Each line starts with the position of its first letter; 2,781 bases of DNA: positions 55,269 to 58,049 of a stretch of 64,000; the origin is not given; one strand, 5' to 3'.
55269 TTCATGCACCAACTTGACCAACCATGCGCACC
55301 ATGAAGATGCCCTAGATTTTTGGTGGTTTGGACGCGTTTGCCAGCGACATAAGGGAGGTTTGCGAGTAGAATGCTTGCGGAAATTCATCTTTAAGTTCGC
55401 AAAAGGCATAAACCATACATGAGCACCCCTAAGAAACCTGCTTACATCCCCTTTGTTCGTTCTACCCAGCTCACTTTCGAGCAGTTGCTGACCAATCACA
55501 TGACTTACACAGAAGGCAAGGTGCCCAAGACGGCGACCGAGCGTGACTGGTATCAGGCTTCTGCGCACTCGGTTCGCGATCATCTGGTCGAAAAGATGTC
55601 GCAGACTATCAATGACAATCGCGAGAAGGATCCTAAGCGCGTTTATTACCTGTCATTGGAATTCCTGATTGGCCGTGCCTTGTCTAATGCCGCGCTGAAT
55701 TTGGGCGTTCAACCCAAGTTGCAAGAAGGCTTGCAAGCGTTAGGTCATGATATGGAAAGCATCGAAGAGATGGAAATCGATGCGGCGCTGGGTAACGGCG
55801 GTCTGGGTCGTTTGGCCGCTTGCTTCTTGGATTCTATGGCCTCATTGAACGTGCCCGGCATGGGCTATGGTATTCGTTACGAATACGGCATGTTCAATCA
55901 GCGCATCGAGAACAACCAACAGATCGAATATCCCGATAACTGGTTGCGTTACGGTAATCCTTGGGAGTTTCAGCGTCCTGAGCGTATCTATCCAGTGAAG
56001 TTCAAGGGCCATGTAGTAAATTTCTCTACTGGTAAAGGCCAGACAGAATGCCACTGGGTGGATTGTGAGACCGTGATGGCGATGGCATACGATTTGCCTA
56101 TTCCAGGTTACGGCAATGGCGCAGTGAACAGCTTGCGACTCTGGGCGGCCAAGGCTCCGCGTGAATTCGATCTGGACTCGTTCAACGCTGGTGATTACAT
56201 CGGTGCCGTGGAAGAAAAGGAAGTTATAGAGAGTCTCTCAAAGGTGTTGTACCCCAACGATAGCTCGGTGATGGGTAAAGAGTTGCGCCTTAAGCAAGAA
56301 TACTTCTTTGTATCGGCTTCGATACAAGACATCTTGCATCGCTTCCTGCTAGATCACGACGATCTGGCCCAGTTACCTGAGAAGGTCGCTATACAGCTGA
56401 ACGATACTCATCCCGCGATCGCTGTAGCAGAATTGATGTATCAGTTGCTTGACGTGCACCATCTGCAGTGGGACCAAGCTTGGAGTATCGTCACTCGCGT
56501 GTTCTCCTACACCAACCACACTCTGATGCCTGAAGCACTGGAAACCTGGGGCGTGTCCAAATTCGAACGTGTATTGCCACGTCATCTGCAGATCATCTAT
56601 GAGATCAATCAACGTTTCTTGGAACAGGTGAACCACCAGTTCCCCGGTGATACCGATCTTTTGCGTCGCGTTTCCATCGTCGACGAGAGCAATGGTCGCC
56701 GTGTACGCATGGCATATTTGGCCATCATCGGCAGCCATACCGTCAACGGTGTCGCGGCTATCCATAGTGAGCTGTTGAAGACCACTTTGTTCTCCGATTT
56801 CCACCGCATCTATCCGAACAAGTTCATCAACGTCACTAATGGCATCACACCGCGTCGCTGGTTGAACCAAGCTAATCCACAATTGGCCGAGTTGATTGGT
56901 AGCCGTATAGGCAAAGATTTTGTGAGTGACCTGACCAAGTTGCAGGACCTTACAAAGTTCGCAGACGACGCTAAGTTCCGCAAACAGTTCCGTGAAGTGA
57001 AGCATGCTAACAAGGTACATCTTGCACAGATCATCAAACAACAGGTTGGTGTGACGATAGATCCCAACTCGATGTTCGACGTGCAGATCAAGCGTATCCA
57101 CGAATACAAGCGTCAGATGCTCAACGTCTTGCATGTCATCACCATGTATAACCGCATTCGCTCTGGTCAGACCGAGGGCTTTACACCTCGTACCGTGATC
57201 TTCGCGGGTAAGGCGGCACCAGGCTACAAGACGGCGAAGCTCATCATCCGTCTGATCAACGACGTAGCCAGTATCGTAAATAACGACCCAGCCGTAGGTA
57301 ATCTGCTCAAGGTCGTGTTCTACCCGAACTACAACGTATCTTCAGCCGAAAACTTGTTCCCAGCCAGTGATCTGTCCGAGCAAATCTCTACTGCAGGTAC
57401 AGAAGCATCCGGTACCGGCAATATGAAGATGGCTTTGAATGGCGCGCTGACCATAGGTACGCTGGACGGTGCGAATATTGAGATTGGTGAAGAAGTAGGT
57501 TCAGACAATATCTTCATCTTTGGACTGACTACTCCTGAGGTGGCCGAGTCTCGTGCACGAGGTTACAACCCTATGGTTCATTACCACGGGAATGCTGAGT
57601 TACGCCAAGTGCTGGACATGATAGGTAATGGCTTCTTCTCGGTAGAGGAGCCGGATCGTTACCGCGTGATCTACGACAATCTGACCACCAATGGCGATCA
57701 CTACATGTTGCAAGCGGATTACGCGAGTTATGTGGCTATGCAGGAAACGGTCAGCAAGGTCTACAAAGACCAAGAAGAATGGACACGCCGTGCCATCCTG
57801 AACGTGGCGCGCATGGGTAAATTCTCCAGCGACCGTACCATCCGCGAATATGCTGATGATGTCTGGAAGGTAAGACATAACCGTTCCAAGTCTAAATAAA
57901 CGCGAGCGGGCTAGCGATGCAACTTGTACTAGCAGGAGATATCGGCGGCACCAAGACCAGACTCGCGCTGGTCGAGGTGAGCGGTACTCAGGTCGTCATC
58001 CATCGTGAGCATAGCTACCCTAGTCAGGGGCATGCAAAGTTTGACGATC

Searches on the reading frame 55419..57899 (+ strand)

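Call 76: search_protein_families(library=ncbifam, proteins=[window:55419-57899:+], max_evalue=1e-10)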
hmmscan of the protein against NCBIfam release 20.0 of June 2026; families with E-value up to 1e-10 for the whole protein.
window:55419-57899:+ (826 aa): 5 families
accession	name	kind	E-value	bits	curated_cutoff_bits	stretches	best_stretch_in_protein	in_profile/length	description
TIGR02093.1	P_ylase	subfamily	0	1206.6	552.9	1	19-818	4-804/804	glycogen/starch/alpha-glucan family phosphorylase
NF011562.0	PRK14986.1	equivalog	0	1087.3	1546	1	26-819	23-811/815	glycogen phosphorylase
NF011561.0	PRK14985.1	equivalog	4.8e-287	954.4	1273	1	19-819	10-799/800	maltodextrin phosphorylase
TIGR02094.1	more_P_ylases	subfamily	2.2e-29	102.7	191.7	1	324-688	164-515/600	alpha-glucan family phosphorylase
NF041129.1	maldex_phorlase_Thcocales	equivalog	6.7e-26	90.7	1500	1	323-688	261-606/816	maltodextrin phosphorylase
